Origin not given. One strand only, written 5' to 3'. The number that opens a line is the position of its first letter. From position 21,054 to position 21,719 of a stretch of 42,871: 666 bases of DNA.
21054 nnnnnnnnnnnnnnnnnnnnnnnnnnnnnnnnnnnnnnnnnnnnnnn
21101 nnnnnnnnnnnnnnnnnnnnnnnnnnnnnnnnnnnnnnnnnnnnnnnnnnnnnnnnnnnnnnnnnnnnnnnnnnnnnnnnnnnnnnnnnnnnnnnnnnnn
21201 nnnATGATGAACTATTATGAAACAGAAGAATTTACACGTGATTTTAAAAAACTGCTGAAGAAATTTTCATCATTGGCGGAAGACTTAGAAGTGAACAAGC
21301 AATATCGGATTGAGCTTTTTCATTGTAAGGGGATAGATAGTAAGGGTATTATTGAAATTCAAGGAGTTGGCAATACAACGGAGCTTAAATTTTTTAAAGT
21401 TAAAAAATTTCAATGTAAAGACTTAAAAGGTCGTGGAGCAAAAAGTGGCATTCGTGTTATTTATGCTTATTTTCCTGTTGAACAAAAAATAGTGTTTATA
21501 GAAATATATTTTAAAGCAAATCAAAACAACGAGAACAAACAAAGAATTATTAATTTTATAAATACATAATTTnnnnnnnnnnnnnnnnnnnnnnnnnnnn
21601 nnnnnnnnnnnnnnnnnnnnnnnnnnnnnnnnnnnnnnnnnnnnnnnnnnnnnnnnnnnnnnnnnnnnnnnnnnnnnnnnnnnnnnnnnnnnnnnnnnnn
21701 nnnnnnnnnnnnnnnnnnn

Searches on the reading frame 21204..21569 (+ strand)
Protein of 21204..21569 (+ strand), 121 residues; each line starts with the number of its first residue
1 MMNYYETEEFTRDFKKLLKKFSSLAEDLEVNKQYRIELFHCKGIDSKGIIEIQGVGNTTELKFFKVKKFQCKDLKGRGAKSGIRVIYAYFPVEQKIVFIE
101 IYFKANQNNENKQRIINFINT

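Call 3: search_protein_families(library=pfam, proteins=[window:21204-21569:+], max_evalue=1)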
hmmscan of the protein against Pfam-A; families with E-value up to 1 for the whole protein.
window:21204-21569:+ (121 aa): 1 family
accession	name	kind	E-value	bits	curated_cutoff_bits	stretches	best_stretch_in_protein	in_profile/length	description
PF16087.11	DUF4817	-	0.046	13.8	22.6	1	92-114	2-24/55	Helix-turn-helix domain (DUF4817)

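Call 4: search_protein_families(library=ncbifam, proteins=[window:21204-21569:+], max_evalue=1)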
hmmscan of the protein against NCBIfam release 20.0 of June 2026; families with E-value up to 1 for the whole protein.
window:21204-21569:+ (121 aa): 0 families

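Call 5: search_protein_families(library=padloc, proteins=[window:21204-21569:+], max_evalue=1)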
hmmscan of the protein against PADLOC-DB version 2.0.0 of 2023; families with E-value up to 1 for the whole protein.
window:21204-21569:+ (121 aa): 0 families

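Call 16: find_homologous_proteins(query=window:21204-21566:+, max_evalue=0.001)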
Query window:21204-21566:+ (121 aa): 629 proteins with E <= 0.001 among 648 candidates; the best 120 are listed.
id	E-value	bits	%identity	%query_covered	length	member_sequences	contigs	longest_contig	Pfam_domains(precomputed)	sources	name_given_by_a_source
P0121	7.8e-72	257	100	99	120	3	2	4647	-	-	-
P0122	4.9e-66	238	89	100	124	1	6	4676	-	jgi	jgi:hypothetical protein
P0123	7.0e-63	228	88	98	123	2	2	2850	-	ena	-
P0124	7.8e-63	228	88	100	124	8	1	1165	-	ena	-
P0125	2.6e-62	226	87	99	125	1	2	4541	-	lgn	-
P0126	2.7e-62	226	88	100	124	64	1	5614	-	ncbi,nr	ncbi:MAG: hypothetical protein U9O55_00275 [Patescibacteria group bacterium]|nr:hypothetical protein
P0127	4.3e-62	225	89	98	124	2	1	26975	-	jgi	-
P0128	5.2e-62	225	89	99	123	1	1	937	-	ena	-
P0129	6.4e-62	225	87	99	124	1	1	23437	-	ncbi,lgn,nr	ncbi:hypothetical protein K9M50_01030 [Patescibacteria group bacterium]|nr:hypothetical protein [Pat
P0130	1.2e-61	224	87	99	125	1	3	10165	-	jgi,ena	-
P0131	1.2e-61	224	86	100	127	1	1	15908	-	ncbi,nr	ncbi:MAG: hypothetical protein Q7T79_02900 [bacterium]|nr:hypothetical protein [bacterium]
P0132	1.4e-61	224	88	100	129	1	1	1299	-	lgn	-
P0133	1.8e-61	223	86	98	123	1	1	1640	-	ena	-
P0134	2.1e-61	223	88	99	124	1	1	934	-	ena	-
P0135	2.3e-61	223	86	99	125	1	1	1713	-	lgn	-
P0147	9.4e-61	221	86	99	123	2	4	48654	-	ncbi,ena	-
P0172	6.5e-59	215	83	100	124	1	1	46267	-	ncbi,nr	ncbi:MAG: hypothetical protein U9Q72_00745 [Patescibacteria group bacterium]|nr:hypothetical protein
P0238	5.0e-55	203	75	99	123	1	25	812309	-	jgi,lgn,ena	jgi:hypothetical protein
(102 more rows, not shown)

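Call 18: find_encoding_contigs(protein=P0147, flank=4000, max_places=3)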
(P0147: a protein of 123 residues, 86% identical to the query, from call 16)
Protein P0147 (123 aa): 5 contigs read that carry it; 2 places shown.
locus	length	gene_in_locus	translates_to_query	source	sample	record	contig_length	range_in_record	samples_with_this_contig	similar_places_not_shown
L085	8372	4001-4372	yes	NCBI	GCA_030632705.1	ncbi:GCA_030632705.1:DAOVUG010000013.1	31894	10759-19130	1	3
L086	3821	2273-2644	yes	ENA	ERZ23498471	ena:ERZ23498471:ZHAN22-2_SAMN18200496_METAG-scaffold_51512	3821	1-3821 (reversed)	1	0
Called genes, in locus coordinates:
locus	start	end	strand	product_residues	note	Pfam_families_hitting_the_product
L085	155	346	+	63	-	-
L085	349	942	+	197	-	-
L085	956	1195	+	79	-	PF20293:MC6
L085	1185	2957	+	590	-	PF10088:DUF2326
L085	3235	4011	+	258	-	PF01381:HTH_3, PF12844:HTH_19, PF13560:HTH_31 (weak), PF13274:SocA_Panacea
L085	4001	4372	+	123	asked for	-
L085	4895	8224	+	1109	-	PF00580:UvrD-helicase, PF13245:AAA_19, PF13361:UvrD_C, PF13538:UvrD_C_2 (faint), PF12705:PDDEXK_1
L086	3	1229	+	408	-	?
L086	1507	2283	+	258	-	PF01381:HTH_3, PF12844:HTH_19, PF13560:HTH_31 (weak), PF13274:SocA_Panacea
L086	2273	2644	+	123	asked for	-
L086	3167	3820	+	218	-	?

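Call 19: find_encoding_contigs(protein=P0172, flank=4000, max_places=3)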
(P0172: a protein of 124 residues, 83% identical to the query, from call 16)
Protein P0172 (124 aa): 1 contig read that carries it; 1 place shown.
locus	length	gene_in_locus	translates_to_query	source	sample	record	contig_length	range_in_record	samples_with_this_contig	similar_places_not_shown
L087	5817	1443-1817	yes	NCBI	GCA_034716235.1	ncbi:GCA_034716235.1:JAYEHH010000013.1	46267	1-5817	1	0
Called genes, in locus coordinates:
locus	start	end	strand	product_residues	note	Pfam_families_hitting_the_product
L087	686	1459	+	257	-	PF01381:HTH_3, PF12844:HTH_19, PF13560:HTH_31, PF13274:SocA_Panacea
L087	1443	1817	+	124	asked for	-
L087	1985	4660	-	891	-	PF01590:GAF, PF00989:PAS (weak), PF13426:PAS_9, PF08447:PAS_3, PF00512:HisKA (weak), PF02518:HATPase_c, PF00072:Response_reg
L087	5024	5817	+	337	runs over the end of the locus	-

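Call 20: find_encoding_contigs(protein=P0238, flank=4000, max_places=4)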
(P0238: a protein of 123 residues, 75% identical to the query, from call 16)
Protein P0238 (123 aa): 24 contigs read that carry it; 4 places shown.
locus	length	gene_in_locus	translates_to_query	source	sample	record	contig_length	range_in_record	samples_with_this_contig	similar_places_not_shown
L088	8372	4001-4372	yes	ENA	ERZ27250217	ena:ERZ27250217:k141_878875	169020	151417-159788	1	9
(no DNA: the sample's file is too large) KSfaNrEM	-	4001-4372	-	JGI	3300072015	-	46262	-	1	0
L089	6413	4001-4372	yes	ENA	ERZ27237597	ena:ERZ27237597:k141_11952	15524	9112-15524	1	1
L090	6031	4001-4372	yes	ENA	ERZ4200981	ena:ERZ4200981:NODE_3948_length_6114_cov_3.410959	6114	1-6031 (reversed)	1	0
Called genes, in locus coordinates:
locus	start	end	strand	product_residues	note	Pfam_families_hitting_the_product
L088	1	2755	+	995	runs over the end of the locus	PF03477:ATP-cone, PF00317:Ribonuc_red_lgN (faint), PF02867:Ribonuc_red_lgC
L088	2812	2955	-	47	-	-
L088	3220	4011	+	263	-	PF01381:HTH_3, PF12844:HTH_19, PF13560:HTH_31 (weak), PF13274:SocA_Panacea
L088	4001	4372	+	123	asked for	-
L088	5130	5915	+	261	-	-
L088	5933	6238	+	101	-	-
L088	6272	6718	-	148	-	-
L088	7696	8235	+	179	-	PF02572:CobA_CobO_BtuR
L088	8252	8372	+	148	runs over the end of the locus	PF14478:DUF4430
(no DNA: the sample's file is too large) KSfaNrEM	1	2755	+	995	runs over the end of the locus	PF03477:ATP-cone, PF00317:Ribonuc_red_lgN (faint), PF02867:Ribonuc_red_lgC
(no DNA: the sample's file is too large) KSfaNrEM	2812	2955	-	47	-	-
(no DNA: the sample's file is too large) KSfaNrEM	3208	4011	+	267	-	PF13560:HTH_31 (weak), PF01381:HTH_3, PF12844:HTH_19, PF13274:SocA_Panacea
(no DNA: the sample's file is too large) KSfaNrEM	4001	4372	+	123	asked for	-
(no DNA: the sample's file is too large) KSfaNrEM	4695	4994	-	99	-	-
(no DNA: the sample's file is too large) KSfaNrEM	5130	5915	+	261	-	-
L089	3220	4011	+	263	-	PF01381:HTH_3, PF12844:HTH_19, PF13560:HTH_31 (weak), PF13274:SocA_Panacea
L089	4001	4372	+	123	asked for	-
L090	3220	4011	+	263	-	PF01381:HTH_3, PF12844:HTH_19, PF13560:HTH_31 (weak), PF13274:SocA_Panacea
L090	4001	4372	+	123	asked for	-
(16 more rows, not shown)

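Call 21: find_encoding_contigs(protein=P0127, flank=4000, max_places=3)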
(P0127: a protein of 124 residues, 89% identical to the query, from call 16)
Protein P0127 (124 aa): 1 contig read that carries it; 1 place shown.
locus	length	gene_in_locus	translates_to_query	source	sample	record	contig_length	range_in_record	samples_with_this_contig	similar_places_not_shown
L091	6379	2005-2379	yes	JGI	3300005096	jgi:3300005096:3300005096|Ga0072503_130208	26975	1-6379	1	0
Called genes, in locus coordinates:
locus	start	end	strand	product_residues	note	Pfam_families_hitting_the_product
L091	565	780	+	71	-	-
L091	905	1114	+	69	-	PF18893:DUF5652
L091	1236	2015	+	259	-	PF01381:HTH_3, PF12844:HTH_19, PF13443:HTH_26 (weak), PF13560:HTH_31, PF13274:SocA_Panacea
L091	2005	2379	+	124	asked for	-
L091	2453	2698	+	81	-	PF09527:ATPase_gene1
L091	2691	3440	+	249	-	PF00119:ATP-synt_A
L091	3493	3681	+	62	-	PF00137:ATP-synt_C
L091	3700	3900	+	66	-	-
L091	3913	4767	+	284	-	PF00430:ATP-synt_B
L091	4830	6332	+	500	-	PF00006:ATP-synt_ab, PF00306:ATP-synt_ab_C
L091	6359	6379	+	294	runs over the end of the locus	PF00231:ATP-synt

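Call 42: search_solved_structures(query=A2, max_evalue=10, show_alignments=2)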
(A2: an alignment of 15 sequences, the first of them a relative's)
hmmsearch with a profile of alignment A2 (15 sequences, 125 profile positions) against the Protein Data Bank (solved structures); distinct sequences matched with E-value up to 10: 5.
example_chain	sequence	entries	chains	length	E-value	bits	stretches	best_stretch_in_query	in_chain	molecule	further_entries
5ja9_C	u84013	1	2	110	0.003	20.7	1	75-122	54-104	Toxin HigB-2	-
5ja8_A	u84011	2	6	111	0.003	20.7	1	75-122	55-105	Toxin HigB-2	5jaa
8a0x_C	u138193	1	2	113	0.0031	20.7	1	75-122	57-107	Toxin HigB-2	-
9tv9_C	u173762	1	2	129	0.004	20.3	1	75-122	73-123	Toxin HigB-2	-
5mje_A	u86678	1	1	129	0.0042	20.2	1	75-122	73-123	Cytotoxic translational repressor of toxin-antitoxin stability system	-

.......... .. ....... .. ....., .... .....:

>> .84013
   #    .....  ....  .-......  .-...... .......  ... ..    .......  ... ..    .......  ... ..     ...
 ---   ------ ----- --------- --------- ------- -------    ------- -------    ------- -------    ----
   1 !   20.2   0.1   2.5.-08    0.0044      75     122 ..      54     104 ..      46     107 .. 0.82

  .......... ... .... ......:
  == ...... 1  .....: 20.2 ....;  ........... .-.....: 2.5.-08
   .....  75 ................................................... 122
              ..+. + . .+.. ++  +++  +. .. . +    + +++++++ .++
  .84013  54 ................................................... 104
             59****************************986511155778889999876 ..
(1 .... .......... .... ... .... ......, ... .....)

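Call 54: predict_structure(alignment_id=A2)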
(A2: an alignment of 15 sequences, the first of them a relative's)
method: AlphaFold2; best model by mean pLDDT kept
length: 120 residues; sequences in the alignment: 15
mean_pLDDT: 40.7   pTM: 0.33
mean pLDDT of the five models: 40.7, 40.7, 40.2, 40.0, 39.3
residues with pLDDT >= 90: 0; 70-90: 0; 50-70: 20; < 50: 100
segments of 3 or more residues with pLDDT < 50: 1-6, 28-120
pLDDT, mean of each block of 10 residues (from residue 1): 43 56 52 33 30 34 37 38 44 43 39 39
secondary structure, 60 per line:
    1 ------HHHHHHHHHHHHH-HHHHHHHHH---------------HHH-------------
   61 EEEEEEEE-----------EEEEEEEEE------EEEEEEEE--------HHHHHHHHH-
elements in order: H7-19 H21-29 E61-68 E80-88 E95-102 H111-119

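Call 59: find_related_loci(query=A2, collection=metagenome_contigs, flank=3000)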
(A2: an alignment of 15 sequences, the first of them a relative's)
Query A2 (120 aa) in metagenome_contigs; peptide patterns used: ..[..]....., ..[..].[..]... (x = any residue, [..] = any of these).
600 stretches matched a pattern (row limit reached: there are more); 89 encode a relative of the query (tblastn E <= 1e-3); the best 80 are kept; 80 distinct loci.
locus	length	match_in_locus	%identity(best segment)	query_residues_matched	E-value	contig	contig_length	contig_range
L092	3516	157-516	92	1-120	1e-70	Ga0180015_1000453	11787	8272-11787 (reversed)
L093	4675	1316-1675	91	1-120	2e-69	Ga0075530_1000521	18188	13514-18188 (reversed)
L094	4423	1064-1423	89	1-120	6e-69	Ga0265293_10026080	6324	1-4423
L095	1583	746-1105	90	1-120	3e-72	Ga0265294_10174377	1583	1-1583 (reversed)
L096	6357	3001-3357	89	1-119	1e-67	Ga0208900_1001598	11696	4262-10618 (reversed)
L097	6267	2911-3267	89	1-119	1e-67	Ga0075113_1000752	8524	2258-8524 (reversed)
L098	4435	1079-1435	89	1-119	1e-67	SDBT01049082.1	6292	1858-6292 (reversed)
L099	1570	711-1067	86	1-119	9e-70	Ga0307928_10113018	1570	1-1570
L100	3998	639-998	85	1-120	1e-65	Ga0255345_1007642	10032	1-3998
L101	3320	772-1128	84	1-119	5e-65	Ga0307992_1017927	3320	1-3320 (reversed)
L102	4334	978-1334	83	1-119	6e-63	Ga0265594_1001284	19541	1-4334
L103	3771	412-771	83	1-120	1e-61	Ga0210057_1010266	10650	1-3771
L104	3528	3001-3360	83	1-120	1e-61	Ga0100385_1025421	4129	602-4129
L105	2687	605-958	81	1-118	2e-61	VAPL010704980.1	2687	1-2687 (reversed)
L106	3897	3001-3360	81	1-120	1e-61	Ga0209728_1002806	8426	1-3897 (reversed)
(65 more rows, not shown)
